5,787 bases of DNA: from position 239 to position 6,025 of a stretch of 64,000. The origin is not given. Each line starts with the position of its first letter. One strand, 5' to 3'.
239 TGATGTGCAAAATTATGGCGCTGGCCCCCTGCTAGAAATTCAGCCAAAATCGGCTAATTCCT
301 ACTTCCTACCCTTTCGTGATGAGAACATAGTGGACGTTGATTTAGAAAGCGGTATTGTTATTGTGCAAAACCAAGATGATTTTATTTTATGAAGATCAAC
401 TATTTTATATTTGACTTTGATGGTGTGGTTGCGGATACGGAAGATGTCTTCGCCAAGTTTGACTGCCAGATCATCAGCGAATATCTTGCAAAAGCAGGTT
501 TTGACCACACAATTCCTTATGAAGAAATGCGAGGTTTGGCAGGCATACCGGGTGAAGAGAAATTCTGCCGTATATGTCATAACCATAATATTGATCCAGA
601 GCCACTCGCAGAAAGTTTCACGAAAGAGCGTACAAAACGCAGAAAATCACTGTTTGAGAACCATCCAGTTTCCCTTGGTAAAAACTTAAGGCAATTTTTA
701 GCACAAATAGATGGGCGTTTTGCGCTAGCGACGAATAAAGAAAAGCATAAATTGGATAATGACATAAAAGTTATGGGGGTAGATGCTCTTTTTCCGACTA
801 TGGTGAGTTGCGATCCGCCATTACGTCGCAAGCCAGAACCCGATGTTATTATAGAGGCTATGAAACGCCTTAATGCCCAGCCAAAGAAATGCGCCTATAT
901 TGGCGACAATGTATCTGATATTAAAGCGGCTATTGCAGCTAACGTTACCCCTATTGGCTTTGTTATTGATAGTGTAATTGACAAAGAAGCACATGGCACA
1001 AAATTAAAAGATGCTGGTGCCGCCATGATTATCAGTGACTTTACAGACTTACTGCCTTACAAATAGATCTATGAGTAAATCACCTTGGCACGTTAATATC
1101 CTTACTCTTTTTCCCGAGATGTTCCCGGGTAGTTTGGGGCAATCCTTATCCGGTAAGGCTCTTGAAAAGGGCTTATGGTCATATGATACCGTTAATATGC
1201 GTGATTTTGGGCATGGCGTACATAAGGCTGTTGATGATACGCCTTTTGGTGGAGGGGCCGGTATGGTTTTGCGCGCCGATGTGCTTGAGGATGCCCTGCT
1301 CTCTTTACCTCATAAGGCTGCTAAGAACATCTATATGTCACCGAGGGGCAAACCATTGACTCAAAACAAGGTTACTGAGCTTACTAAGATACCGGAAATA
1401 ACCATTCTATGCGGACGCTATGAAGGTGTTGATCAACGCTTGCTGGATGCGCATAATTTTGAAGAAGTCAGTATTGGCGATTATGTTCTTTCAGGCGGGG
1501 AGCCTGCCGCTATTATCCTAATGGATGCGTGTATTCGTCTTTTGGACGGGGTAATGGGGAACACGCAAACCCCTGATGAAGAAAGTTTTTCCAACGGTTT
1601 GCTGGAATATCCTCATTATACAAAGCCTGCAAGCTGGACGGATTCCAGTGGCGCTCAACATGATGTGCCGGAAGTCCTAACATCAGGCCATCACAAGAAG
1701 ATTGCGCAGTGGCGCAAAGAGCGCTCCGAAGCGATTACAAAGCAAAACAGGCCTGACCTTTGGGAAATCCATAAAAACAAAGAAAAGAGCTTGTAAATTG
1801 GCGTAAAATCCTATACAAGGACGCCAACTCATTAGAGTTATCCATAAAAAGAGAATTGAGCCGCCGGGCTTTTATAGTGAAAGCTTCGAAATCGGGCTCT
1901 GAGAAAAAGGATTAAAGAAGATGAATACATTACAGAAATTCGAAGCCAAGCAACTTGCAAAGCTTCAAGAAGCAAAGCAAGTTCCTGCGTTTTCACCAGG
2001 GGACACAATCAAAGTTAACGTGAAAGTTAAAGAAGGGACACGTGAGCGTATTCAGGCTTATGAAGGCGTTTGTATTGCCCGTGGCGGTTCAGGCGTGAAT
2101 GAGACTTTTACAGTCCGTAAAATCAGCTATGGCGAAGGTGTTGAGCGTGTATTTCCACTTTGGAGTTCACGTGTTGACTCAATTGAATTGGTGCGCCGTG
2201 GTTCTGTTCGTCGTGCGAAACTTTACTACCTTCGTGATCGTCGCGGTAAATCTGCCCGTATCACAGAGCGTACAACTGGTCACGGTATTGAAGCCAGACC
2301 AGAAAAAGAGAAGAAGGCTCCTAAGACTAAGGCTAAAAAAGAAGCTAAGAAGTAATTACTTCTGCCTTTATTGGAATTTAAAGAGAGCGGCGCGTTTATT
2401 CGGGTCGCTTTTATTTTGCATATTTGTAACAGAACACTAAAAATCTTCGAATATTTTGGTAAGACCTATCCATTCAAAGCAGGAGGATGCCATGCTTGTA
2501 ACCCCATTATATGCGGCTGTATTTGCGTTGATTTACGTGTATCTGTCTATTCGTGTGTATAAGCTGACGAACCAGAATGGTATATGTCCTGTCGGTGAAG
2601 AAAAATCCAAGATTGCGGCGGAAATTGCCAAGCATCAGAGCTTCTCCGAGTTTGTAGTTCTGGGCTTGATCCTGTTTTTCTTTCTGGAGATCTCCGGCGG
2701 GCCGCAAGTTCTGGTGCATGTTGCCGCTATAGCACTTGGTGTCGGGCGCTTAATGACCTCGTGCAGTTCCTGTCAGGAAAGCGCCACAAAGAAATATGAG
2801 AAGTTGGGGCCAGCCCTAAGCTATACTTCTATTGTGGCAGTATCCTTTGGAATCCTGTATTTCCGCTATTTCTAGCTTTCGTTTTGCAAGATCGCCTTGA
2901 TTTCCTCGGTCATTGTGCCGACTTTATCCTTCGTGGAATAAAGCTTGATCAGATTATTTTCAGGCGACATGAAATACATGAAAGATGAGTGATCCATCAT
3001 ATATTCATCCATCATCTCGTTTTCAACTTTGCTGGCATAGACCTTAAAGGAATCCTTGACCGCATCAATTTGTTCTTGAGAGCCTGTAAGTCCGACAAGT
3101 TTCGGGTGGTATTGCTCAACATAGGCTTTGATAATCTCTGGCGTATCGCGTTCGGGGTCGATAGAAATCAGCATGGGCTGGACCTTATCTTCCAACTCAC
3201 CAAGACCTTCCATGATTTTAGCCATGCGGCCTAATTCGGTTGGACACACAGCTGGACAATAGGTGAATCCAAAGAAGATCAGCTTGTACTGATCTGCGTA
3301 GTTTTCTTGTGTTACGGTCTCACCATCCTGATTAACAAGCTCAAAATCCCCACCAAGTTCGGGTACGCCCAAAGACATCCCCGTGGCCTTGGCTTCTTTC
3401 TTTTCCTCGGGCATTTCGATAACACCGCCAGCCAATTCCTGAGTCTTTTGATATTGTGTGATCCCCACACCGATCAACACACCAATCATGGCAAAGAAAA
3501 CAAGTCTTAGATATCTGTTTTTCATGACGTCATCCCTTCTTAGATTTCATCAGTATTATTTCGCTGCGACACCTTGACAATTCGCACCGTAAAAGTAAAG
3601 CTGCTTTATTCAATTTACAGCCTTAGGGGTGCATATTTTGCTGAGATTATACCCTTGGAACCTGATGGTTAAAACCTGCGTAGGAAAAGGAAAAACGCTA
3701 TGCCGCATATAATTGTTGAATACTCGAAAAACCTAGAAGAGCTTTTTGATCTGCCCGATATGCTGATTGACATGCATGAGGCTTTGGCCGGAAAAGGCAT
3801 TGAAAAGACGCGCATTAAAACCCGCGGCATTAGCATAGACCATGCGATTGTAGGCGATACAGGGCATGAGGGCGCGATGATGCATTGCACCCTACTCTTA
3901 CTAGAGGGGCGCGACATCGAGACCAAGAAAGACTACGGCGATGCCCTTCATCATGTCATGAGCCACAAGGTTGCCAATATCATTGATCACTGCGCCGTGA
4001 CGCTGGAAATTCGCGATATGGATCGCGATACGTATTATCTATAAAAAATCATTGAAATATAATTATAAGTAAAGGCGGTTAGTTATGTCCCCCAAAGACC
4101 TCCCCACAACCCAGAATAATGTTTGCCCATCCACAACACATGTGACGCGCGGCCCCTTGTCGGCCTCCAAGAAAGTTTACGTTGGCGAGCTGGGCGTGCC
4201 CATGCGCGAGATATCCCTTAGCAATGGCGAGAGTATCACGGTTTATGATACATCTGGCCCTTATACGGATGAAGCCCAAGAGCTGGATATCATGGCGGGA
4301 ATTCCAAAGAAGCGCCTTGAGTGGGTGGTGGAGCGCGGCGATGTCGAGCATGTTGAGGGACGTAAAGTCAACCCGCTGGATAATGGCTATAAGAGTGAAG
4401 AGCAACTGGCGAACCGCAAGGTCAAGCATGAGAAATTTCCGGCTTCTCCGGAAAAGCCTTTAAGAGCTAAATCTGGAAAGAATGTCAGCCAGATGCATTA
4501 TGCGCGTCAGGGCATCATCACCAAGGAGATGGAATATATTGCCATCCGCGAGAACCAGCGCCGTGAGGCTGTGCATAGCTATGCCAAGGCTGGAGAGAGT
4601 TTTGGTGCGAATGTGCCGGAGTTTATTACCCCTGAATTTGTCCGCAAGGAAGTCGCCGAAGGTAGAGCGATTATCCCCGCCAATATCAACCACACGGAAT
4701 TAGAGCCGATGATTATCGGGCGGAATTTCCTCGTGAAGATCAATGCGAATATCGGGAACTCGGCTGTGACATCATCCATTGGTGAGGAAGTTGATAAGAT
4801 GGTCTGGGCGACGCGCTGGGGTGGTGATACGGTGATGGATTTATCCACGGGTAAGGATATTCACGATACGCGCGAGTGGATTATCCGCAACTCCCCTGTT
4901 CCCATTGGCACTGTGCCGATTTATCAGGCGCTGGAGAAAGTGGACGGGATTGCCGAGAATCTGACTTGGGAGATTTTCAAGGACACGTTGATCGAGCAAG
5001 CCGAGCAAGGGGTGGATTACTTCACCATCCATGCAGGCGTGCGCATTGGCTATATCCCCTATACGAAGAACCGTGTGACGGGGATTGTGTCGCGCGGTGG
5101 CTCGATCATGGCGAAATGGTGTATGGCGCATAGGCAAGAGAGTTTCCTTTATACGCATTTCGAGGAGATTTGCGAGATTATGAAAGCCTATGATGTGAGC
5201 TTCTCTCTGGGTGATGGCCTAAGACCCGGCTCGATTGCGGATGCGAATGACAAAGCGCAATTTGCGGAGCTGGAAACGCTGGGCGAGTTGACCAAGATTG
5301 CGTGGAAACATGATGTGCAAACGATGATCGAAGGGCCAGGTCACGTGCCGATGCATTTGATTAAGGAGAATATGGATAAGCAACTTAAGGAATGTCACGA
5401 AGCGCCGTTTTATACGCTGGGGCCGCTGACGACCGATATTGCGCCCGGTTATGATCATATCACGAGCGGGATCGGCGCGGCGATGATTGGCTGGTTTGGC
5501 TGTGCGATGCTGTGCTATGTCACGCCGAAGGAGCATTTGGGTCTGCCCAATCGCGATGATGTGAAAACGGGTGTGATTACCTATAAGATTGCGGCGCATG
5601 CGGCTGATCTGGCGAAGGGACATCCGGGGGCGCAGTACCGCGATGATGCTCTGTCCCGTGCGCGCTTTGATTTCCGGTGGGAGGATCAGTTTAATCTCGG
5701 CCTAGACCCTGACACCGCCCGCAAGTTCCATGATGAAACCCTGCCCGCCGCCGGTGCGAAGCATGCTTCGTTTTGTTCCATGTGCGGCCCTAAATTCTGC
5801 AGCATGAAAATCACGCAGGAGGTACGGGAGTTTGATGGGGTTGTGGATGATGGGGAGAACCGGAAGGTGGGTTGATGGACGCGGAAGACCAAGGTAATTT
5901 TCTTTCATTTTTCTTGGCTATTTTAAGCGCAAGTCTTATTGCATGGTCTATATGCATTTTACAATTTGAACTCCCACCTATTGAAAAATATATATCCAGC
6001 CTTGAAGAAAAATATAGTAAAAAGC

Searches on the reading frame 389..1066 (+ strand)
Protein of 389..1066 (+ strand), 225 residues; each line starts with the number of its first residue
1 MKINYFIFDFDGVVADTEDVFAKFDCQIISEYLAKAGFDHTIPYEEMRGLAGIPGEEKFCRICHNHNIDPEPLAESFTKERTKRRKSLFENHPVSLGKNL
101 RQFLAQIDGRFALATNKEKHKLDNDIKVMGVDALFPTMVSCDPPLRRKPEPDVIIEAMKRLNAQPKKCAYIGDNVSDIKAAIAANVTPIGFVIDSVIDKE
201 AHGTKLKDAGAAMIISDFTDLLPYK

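Call 35: search_protein_families(library=pfam, proteins=[window:389-1066:+], max_evalue=0.00001)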
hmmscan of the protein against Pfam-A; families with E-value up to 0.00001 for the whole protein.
window:389-1066:+ (225 aa): 3 families
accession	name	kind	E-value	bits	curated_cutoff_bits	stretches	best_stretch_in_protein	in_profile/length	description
PF13419.12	HAD_2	-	8.9e-27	94.8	23.8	1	7-189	2-176/178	Haloacid dehalogenase-like hydrolase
PF00702.32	Hydrolase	-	5.3e-19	69.8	26.4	1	4-185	2-191/191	haloacid dehalogenase-like hydrolase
PF13242.12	Hydrolase_like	-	1.2e-07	31.9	22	1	146-189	2-46/75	HAD-hyrolase-like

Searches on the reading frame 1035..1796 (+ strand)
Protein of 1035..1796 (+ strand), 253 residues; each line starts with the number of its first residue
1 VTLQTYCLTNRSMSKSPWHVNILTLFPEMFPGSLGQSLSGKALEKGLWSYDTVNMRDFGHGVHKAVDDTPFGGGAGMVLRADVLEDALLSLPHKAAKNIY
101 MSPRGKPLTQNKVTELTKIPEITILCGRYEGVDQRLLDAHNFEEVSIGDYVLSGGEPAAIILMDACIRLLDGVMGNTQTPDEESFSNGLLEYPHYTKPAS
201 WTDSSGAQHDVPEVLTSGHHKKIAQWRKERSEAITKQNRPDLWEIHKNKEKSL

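Call 35: search_protein_families(library=pfam, proteins=[window:1035-1796:+], max_evalue=0.00001)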
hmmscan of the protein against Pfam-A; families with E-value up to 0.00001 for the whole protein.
window:1035-1796:+ (253 aa): 1 family
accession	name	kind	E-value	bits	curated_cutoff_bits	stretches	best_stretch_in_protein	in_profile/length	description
PF01746.26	tRNA_m1G_MT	-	2.7e-51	174.5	27.3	1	40-240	2-195/195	tRNA (Guanine-1)-methyltransferase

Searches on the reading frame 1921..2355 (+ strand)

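Call 35: search_protein_families(library=pfam, proteins=[window:1921-2355:+], max_evalue=0.00001)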
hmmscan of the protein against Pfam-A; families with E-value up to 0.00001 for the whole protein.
window:1921-2355:+ (144 aa): 1 family
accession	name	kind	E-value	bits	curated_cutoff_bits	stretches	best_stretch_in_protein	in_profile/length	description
PF01245.26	Ribosomal_L19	-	1.7e-47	160.4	22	1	8-117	7-111/111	Ribosomal protein L19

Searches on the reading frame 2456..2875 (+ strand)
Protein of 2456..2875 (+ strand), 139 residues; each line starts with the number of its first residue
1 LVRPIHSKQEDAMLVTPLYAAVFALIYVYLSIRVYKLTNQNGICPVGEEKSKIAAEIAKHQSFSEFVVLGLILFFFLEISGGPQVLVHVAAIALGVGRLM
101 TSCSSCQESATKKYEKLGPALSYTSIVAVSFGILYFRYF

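Call 35: search_protein_families(library=pfam, proteins=[window:2456-2875:+], max_evalue=0.00001)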
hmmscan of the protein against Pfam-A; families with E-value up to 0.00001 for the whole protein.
window:2456-2875:+ (139 aa): 1 family
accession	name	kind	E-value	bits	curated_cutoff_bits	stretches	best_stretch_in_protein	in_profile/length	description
PF01124.23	MAPEG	-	1.1e-07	32.4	23.4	1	17-100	2-95/129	MAPEG family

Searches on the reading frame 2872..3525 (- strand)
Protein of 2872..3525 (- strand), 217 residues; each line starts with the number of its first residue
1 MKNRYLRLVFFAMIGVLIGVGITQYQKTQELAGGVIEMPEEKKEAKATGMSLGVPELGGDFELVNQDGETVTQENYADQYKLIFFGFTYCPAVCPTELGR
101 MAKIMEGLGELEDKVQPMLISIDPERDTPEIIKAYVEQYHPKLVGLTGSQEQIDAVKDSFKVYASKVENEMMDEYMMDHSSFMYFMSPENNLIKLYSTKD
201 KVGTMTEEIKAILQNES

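Call 35: search_protein_families(library=pfam, proteins=[window:2872-3525:-], max_evalue=0.00001)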
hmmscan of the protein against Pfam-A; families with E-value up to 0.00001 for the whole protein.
window:2872-3525:- (217 aa): 2 families
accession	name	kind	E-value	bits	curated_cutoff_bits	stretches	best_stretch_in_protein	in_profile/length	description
PF02630.20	SCO1-SenC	-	4.1e-49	166.4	22.8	1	58-191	1-133/134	SCO1/SenC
PF00578.27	AhpC-TSA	-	9.2e-07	29.3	26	1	60-136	7-81/124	AhpC/TSA family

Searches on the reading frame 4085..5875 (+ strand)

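Call 35: search_protein_families(library=pfam, proteins=[window:4085-5875:+], max_evalue=0.00001)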
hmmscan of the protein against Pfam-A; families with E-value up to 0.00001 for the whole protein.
window:4085-5875:+ (596 aa): 2 families
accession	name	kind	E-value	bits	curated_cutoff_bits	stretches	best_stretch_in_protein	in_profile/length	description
PF01964.24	ThiC_Rad_SAM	-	1.3e-185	617.6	25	1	136-579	2-420/420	Radical SAM ThiC family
PF13667.11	ThiC-associated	-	5.4e-17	61.8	27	1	25-88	2-81/81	ThiC-associated domain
